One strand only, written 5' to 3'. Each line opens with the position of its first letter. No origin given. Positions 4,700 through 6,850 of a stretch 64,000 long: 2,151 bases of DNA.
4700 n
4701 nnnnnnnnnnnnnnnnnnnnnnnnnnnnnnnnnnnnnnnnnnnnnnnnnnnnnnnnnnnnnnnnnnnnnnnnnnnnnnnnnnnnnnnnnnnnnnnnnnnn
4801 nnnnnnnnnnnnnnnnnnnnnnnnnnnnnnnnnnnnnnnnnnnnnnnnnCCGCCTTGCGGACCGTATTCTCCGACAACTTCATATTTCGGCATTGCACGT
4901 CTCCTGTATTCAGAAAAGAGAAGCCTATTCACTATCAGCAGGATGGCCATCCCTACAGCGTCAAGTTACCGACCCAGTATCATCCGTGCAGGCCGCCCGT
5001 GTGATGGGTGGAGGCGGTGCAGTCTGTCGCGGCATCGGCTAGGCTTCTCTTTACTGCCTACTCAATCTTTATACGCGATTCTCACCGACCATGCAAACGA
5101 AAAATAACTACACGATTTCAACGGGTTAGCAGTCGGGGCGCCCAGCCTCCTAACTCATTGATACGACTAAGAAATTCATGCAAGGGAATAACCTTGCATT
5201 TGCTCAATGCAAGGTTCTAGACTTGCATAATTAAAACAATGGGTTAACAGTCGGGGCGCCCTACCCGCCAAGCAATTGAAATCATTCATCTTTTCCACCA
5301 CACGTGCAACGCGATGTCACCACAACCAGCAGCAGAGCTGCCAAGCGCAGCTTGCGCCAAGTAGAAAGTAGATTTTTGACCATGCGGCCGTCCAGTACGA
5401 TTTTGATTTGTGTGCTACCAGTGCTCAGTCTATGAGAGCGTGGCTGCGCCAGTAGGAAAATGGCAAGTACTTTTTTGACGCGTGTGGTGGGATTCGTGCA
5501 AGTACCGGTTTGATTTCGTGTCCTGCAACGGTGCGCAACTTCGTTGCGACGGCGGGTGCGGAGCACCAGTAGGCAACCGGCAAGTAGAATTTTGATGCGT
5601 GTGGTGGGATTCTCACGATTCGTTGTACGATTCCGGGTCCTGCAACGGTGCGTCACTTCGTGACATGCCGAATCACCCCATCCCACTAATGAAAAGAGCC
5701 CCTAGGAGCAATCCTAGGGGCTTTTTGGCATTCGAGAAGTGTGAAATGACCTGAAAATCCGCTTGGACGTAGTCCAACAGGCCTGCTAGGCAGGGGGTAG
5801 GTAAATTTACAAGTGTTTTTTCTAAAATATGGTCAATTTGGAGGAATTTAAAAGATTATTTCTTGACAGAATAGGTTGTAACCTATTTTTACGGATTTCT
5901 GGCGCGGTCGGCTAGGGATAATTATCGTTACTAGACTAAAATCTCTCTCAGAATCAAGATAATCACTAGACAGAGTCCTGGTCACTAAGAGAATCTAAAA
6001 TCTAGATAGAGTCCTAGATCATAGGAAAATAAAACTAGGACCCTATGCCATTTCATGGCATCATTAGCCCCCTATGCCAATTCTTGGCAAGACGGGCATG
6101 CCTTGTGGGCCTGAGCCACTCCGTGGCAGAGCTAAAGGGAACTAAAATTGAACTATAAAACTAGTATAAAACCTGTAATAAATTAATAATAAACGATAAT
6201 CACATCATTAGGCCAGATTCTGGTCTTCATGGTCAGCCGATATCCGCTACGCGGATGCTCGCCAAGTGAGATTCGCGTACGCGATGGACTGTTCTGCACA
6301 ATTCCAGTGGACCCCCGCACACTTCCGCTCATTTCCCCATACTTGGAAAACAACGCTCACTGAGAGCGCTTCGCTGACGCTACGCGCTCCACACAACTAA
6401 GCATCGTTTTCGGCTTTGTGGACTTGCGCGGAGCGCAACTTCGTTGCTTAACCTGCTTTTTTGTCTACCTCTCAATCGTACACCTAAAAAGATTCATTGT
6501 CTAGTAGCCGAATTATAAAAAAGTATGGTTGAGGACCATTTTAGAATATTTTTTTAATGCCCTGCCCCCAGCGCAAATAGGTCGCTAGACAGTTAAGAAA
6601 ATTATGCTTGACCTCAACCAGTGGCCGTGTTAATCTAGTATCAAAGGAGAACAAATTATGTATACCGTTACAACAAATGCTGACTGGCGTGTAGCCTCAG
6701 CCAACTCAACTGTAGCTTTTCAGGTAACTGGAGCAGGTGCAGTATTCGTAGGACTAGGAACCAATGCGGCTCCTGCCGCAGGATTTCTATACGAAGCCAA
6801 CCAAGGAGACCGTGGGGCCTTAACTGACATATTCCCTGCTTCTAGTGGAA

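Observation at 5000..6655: Regulatory hub: tandem 115-bp repeats, recurring palindromes and an AT-rich tract between the two gene blocks (candidate replication origin or early/late switch)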

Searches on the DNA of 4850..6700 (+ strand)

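Call 7: search_dna_similar(query=window:4900-6700:+, collection=phages, mode=distant, max_rows=30)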
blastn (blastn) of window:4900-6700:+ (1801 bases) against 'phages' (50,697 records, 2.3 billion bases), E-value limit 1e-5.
No match.

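Call 11: search_rna_families(source=window, start=4850, end=6700, threshold=evalue, max_evalue=10, show_alignments=3)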
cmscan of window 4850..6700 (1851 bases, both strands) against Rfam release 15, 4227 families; matches with E-value up to 10: 2.
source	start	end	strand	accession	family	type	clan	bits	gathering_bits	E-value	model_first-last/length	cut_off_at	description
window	5686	5776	-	RF04312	trpB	Cis-reg;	-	22.9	59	2.7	1-107/107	no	trpB ncRNA motif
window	5944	5990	-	RF00212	SNORD38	Gene; snRNA; snoRNA; CD-box;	CL00051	19.3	44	1.4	1-70/70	no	Small nucleolar RNA SNORD38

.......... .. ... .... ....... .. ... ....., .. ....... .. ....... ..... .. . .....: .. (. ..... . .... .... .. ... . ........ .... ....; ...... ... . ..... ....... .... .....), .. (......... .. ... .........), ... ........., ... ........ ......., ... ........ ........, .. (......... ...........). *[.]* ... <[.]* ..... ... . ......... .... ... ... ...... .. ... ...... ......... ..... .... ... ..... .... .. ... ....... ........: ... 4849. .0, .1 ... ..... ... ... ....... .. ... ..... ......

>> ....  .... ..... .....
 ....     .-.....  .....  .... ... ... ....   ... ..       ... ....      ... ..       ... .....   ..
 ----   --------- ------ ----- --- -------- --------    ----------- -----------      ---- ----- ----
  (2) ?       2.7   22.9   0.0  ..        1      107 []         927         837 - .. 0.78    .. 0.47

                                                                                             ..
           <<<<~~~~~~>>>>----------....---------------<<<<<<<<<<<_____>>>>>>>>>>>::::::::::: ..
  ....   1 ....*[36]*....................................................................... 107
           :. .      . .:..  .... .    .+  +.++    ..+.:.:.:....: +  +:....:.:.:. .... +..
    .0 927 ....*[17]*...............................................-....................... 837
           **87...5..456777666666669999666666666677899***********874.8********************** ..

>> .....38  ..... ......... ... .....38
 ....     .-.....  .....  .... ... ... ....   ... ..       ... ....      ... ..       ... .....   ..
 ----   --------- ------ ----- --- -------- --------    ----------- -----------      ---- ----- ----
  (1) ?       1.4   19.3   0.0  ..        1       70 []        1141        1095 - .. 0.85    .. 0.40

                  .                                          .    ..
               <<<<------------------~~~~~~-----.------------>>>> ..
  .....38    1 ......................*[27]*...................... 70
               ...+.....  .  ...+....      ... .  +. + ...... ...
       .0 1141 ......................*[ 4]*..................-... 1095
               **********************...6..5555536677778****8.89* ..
